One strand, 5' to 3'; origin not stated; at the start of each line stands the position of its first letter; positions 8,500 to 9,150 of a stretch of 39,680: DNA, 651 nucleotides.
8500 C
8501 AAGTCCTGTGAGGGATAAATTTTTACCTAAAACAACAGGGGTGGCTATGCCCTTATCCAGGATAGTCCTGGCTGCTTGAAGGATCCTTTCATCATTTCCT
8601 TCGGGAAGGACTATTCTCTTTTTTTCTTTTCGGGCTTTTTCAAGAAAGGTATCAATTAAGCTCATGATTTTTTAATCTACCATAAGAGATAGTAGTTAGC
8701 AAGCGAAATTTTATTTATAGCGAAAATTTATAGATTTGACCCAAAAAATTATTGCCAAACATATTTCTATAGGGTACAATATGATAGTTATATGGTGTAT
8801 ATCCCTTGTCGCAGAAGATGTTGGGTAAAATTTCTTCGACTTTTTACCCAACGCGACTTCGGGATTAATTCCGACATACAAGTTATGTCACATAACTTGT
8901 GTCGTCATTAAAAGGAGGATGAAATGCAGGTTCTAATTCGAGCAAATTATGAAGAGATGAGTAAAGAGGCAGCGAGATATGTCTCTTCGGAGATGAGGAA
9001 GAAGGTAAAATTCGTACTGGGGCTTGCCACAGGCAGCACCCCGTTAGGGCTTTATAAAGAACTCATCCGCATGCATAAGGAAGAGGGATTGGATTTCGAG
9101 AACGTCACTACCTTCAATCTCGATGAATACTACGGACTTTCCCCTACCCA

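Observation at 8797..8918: Candidate novel cis-regulatory RNA (copy 1): conserved two-hairpin leader with covariation, upstream of nagB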

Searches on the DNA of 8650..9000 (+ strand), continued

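Call 43: search_with_rna_model(model_id=R1, sources=[L015, L028, L017, L007], max_evalue=0.05, show_alignments=10)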
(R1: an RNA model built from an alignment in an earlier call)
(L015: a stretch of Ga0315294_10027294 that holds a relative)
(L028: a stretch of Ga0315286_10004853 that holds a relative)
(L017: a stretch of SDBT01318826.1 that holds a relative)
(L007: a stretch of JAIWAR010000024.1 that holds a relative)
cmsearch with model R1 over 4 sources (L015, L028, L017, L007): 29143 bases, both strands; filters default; matches with E-value up to 0.05: 12.
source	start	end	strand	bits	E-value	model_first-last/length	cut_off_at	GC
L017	1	118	-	118.4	7.3e-21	1-118/118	no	0.41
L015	100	226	-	111.8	1.4e-19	1-118/118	no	0.43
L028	4297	4423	-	111.8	1.4e-19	1-118/118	no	0.43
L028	9977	10105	+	71.4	7.8e-12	1-118/118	no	0.46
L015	4252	4368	+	50.8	6.9e-08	1-118/118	no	0.44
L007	7275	7369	-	47.1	3.5e-07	1-118/118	no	0.45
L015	4184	4312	-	44.3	1.3e-06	1-118/118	no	0.5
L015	235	340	+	31.8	0.00031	1-118/118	no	0.49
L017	954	1077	-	31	0.00044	1-118/118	no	0.41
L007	7146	7258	-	28.1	0.0016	1-118/118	no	0.37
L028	135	209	-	24.2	0.0089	1-118/118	no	0.29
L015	30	166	+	20.4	0.048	1-118/118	no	0.36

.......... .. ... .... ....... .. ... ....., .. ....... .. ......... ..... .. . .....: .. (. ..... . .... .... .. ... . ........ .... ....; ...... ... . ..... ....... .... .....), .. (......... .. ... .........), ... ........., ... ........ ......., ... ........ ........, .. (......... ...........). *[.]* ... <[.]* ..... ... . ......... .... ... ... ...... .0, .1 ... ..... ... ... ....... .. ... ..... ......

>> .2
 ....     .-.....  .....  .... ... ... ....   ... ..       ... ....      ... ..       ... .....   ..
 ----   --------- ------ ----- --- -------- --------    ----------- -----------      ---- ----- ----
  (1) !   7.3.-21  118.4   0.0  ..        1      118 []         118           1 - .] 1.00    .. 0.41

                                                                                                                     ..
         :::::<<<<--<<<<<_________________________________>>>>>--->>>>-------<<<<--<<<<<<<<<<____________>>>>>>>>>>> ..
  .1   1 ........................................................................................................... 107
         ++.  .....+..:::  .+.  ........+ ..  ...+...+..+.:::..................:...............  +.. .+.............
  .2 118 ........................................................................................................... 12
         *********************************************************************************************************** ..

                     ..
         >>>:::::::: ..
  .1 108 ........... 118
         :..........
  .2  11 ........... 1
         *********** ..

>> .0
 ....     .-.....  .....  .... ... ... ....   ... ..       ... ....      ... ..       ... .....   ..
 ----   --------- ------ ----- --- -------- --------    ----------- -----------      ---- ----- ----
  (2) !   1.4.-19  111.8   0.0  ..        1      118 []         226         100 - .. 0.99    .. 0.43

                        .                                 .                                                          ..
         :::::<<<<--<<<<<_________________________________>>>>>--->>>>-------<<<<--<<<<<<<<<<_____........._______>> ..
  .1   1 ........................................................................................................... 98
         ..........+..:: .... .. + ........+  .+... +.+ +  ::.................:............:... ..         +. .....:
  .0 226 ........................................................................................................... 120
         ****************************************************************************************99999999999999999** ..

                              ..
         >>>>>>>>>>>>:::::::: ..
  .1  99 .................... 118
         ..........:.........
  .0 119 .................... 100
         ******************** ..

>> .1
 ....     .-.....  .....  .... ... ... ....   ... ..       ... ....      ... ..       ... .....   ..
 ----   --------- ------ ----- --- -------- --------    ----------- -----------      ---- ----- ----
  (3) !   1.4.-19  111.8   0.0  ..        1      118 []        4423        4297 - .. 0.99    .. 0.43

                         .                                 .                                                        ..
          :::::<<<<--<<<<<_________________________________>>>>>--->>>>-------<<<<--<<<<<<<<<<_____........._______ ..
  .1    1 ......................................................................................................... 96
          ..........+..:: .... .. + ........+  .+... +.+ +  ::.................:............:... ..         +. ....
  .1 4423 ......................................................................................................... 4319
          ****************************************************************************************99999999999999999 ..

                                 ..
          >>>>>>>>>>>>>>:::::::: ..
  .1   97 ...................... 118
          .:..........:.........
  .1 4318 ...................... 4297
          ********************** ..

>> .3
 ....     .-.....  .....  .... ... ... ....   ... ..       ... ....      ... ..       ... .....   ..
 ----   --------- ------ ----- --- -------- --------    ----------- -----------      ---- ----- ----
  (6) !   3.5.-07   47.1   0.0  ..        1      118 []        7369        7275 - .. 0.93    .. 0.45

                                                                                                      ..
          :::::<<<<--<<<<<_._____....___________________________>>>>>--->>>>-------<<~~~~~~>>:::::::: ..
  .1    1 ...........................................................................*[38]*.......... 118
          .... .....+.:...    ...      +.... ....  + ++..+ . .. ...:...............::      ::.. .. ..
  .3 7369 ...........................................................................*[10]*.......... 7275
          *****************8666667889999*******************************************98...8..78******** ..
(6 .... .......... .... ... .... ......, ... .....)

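Call 55: search_with_rna_model(model_id=R1, sources=[L151, L152, L153, L154, L155], max_evalue=1, show_alignments=0)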
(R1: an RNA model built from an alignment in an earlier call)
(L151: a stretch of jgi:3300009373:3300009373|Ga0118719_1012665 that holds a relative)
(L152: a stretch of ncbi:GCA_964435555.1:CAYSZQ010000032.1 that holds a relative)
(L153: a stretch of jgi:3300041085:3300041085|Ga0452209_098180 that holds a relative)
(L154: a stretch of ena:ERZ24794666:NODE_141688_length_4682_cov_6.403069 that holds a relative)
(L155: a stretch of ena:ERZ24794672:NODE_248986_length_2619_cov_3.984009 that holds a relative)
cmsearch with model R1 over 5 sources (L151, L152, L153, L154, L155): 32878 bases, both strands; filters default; matches with E-value up to 1: 4.
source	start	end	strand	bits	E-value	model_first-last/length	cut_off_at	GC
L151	10035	10120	+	87.6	6.9e-15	1-118/118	no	0.4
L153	4934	5032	+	47.6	3.2e-07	1-118/118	no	0.38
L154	4629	4682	+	31.6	0.00038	1-77/118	3'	0.44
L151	10072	10175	-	22.7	0.02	1-118/118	no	0.33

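Call 60: search_with_rna_model(model_id=R1, source=window, filters=off, max_evalue=10)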
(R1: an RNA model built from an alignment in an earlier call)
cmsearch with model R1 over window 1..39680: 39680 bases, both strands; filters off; matches with E-value up to 10: 14.
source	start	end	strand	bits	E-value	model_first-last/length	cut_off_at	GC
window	8797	8912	+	109.2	5.7e-19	1-118/118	no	0.39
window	21733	21818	+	93.2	6.9e-16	1-118/118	no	0.4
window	21318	21419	-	40.4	9.5e-06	1-118/118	no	0.36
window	21770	21873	-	24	0.013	1-118/118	no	0.32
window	8864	8952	-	18.4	0.16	1-118/118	no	0.34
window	33147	33260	-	12.4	2.2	1-118/118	no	0.3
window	22681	22750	-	12.3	2.4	1-118/118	no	0.27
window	8448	8520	-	11.7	3.1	1-118/118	no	0.42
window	30479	30564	-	11.6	3.2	1-118/118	no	0.36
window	26979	27077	+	11.4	3.5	1-118/118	no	0.29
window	32957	33026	+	11.3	3.6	1-118/118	no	0.23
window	6091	6155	-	10.9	4.3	1-118/118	no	0.31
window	29832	29915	-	10.2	6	1-118/118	no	0.36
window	5110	5219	+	9.3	8.7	1-118/118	no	0.46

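Call 74: search_with_rna_model(model_id=R1, sources=[L156, L157, L158, L159, L160], max_evalue=5)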
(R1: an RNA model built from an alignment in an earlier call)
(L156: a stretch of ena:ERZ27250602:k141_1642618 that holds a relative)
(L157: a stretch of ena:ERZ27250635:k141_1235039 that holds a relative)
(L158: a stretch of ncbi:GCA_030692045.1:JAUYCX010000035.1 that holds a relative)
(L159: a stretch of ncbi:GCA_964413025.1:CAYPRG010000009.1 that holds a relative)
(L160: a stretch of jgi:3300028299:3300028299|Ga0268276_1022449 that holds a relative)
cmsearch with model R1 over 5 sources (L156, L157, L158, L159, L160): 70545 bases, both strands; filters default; matches with E-value up to 5: 3.
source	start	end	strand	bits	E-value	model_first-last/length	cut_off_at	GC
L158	13461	13570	-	39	3.2e-05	1-118/118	no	0.35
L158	13573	13690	+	31.7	0.00079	1-118/118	no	0.38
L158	12190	12268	-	17.2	0.49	1-118/118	no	0.34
